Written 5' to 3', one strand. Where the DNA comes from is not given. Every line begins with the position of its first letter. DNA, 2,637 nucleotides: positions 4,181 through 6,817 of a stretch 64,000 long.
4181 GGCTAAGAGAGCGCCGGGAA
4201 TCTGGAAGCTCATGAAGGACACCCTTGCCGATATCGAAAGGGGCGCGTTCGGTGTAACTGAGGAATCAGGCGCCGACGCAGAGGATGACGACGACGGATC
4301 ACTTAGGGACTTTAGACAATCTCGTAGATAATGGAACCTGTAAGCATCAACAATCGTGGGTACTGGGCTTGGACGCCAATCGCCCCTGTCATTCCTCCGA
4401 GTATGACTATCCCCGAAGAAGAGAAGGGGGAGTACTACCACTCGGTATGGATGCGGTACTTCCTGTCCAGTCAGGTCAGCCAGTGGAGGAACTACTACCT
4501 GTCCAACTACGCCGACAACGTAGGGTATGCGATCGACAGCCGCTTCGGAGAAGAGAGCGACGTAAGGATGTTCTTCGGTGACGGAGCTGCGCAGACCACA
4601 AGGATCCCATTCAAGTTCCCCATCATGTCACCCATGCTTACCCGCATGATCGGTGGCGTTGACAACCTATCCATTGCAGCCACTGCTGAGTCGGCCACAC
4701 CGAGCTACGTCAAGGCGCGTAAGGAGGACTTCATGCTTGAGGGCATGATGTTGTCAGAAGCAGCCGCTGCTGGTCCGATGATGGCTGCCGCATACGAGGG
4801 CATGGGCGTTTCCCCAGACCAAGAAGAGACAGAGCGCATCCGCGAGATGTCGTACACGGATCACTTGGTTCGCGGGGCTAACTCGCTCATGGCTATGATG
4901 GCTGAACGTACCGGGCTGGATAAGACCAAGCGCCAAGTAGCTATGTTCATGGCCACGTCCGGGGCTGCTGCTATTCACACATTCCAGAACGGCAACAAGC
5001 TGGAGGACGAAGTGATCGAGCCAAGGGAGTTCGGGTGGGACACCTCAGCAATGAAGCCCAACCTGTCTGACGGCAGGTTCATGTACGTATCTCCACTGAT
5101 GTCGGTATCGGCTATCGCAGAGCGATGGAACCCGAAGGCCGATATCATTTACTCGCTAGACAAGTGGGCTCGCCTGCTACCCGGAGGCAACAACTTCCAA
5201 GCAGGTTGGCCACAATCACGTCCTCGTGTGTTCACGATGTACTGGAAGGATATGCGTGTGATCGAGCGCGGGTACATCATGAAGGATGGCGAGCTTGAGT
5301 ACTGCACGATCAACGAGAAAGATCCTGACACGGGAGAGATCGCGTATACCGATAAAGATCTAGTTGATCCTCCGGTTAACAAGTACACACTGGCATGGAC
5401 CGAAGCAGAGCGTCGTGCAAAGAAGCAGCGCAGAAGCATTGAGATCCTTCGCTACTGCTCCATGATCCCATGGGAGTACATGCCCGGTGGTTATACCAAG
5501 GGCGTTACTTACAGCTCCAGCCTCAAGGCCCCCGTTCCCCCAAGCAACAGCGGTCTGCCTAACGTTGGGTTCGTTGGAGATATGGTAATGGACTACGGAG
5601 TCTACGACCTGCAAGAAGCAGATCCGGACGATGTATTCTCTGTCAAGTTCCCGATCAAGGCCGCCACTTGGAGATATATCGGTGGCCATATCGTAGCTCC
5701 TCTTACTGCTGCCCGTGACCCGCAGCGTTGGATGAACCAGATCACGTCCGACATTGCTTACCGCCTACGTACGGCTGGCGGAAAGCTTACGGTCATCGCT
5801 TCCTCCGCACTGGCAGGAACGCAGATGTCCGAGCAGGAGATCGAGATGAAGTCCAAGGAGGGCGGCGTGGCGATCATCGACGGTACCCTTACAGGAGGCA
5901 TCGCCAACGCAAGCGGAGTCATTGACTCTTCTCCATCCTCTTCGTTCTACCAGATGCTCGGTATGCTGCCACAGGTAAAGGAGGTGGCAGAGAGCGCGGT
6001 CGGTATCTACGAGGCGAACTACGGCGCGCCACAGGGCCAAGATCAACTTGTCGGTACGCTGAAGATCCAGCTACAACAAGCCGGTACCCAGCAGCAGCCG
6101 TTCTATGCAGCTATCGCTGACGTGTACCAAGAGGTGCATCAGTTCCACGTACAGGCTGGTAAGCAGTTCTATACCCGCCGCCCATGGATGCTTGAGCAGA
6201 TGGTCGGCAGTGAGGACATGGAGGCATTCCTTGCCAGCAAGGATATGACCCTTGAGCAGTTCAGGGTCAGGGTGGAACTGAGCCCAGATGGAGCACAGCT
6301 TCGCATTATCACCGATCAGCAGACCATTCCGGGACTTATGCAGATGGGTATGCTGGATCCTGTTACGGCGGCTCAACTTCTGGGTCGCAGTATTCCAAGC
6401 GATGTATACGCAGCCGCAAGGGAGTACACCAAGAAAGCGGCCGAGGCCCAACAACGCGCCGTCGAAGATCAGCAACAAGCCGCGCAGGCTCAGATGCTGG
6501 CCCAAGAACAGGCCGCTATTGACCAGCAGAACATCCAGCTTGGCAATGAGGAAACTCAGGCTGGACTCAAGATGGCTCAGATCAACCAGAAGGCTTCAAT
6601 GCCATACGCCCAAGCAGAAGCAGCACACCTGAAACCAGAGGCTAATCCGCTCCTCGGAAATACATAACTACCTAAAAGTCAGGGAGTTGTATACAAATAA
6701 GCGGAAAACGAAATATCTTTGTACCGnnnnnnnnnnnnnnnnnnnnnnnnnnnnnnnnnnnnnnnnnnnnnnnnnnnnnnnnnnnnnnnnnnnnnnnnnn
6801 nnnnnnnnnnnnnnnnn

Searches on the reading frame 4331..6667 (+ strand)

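Call 40: search_protein_families(library=phrogs, proteins=[window:4331-6667:+], max_evalue=0.00001)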
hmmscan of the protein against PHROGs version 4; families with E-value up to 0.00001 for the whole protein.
window:4331-6667:+ (778 aa): 2 families
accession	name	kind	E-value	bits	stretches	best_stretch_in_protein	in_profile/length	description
phrog_6547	-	head and packaging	4.9e-16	58.9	1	422-754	395-755/827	portal protein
phrog_156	-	head and packaging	2.6e-14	53.6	1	183-766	100-631/681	portal protein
